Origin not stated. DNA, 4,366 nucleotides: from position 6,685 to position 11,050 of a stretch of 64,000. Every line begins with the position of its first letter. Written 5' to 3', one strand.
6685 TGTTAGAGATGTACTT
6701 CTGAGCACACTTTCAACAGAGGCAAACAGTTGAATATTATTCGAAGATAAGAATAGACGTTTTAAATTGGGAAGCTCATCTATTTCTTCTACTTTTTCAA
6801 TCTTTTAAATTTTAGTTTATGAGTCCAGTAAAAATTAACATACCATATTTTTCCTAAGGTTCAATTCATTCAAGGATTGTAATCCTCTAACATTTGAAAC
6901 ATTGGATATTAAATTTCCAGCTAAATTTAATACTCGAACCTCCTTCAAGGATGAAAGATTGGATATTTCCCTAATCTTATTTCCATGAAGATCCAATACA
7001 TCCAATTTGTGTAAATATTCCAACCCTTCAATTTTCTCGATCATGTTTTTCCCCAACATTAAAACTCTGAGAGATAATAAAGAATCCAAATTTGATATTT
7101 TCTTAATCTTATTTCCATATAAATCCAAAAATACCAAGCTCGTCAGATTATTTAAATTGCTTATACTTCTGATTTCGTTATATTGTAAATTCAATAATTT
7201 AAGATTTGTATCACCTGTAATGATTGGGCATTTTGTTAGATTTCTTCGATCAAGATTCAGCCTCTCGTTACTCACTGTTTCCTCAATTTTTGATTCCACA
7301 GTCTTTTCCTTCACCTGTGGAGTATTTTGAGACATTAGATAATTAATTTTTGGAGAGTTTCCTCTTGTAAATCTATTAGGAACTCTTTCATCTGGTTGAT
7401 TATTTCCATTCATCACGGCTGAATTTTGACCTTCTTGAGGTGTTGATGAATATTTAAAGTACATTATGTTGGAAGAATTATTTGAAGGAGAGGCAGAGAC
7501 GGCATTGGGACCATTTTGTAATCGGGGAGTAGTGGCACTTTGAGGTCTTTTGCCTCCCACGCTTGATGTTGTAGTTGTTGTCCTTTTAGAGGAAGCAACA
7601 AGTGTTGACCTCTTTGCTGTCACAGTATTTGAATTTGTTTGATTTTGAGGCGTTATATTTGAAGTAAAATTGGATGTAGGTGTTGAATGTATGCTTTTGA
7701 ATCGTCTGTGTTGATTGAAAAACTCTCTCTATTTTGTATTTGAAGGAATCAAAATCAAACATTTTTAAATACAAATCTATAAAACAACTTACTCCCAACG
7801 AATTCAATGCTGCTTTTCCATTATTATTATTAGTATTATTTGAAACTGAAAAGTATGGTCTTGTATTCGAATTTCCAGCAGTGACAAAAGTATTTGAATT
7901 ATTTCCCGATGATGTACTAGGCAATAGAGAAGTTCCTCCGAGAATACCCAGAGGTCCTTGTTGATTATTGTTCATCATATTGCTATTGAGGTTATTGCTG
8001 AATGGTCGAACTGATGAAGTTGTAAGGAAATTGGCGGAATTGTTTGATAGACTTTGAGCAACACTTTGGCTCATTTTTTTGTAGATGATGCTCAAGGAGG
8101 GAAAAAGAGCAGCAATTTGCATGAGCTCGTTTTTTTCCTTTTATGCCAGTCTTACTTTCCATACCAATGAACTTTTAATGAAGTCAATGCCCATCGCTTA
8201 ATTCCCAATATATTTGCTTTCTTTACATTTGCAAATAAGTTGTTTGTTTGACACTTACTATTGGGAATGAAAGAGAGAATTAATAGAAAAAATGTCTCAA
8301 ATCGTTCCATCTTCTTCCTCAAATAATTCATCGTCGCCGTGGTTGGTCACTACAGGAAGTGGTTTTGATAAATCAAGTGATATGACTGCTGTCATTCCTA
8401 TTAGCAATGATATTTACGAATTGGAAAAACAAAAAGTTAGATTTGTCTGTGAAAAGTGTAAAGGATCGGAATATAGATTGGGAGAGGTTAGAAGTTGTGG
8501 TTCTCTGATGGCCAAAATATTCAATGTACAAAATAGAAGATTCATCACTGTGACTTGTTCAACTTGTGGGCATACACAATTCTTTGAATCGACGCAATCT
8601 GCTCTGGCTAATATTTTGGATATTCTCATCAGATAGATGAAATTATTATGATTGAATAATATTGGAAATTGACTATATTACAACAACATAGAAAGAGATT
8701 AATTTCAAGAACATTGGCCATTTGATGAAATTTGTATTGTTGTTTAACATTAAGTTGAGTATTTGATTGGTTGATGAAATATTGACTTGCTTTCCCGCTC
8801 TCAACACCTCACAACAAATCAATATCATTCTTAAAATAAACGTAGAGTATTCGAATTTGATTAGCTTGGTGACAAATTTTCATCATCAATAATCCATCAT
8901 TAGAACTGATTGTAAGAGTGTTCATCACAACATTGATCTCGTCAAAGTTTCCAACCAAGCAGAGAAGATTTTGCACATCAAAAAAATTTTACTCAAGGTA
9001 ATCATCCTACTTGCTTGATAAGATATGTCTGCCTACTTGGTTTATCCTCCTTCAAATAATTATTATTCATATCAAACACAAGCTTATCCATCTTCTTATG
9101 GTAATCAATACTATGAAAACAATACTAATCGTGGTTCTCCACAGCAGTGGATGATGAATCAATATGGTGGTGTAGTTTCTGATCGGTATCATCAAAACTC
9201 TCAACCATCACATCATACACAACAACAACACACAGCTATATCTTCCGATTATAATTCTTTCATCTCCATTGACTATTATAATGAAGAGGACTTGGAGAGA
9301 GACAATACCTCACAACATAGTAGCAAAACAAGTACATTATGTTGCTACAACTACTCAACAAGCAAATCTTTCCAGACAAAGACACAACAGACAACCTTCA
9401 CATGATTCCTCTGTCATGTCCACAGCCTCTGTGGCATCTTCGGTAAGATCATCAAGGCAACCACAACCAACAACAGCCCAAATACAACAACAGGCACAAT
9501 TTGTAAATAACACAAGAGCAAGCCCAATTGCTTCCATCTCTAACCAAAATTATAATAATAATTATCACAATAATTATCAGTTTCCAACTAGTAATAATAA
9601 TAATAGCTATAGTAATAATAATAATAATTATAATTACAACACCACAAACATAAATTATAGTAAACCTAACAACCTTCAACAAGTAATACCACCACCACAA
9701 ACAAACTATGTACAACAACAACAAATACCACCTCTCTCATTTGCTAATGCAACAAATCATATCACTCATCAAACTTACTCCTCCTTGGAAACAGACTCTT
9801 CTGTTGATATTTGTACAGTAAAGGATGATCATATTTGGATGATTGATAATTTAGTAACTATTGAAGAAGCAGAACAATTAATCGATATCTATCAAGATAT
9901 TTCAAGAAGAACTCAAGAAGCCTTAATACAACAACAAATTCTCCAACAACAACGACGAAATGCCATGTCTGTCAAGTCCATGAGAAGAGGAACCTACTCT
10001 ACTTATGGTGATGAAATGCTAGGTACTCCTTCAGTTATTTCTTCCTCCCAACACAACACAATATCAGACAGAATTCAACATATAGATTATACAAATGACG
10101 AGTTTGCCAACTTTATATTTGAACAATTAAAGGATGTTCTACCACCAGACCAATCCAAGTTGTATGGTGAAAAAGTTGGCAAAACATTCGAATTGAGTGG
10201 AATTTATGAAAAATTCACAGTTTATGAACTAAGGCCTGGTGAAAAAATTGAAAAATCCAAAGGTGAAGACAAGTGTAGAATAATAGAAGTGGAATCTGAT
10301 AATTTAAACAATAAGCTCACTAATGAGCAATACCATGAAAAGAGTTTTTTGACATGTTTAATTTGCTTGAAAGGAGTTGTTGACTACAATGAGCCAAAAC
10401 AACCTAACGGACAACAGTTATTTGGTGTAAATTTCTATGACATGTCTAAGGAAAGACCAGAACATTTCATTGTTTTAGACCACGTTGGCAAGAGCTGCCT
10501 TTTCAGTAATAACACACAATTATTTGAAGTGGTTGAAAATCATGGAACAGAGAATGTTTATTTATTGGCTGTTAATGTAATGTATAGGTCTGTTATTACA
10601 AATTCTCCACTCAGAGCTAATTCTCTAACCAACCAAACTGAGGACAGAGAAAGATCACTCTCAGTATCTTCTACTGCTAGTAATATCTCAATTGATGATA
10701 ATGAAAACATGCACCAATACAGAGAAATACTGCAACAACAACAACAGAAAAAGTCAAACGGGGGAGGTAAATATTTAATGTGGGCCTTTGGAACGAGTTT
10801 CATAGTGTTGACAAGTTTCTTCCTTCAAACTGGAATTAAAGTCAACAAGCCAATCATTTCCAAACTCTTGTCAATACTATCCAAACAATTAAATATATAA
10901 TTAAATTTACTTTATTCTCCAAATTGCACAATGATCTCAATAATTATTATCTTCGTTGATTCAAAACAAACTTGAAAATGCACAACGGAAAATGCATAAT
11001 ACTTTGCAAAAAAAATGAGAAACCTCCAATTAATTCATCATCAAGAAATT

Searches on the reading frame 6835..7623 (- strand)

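Call 8: search_protein_families(library=pfam, proteins=[window:6835-7623:-], max_evalue=0.01)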
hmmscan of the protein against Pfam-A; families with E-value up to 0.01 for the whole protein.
window:6835-7623:- (262 aa): 5 families
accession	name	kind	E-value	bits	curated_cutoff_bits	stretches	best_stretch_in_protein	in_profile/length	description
PF12799.13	LRR_4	-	3.1e-20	72.2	27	3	139-180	1-43/44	Leucine Rich repeats (2 copies)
PF13855.12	LRR_8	-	5.3e-12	45.8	27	3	181-217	23-61/61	Leucine rich repeat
PF14580.12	LRR_9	-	1.8e-05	24.8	30.5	1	165-255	23-116/175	Leucine-rich repeat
PF23598.1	LRR_14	-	9.4e-05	21.8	40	1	140-253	48-165/353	Leucine-rich repeat region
PF23952.1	LRR_EndoS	-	0.0085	16.8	27.9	0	188-257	28-90/116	Endo-beta-N-acetylglucosaminidase EndoS LRR domain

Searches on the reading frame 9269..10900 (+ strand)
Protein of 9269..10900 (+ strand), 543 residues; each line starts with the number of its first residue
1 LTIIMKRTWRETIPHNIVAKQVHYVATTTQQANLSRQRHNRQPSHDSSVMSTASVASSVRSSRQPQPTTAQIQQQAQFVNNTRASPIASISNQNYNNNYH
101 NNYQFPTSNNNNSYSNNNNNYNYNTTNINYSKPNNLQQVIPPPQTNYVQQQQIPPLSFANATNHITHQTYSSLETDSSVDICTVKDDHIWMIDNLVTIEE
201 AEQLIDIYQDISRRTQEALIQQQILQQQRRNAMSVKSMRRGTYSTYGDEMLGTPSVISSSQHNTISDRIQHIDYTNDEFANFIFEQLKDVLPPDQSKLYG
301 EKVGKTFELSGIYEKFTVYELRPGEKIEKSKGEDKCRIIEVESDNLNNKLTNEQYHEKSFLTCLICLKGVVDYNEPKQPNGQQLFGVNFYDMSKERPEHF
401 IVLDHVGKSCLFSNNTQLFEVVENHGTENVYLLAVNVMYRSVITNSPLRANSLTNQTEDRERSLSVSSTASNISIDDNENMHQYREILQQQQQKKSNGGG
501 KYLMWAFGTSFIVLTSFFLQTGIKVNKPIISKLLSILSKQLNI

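Call 8: search_protein_families(library=pfam, proteins=[window:9269-10900:+], max_evalue=0.01)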
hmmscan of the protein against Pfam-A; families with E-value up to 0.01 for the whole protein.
window:9269-10900:+ (543 aa): 0 families

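Call 75: search_solved_structures(query=window:9269-10900:+, max_evalue=0.1)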
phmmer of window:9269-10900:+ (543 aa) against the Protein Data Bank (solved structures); distinct sequences matched with E-value up to 0.1: 0.
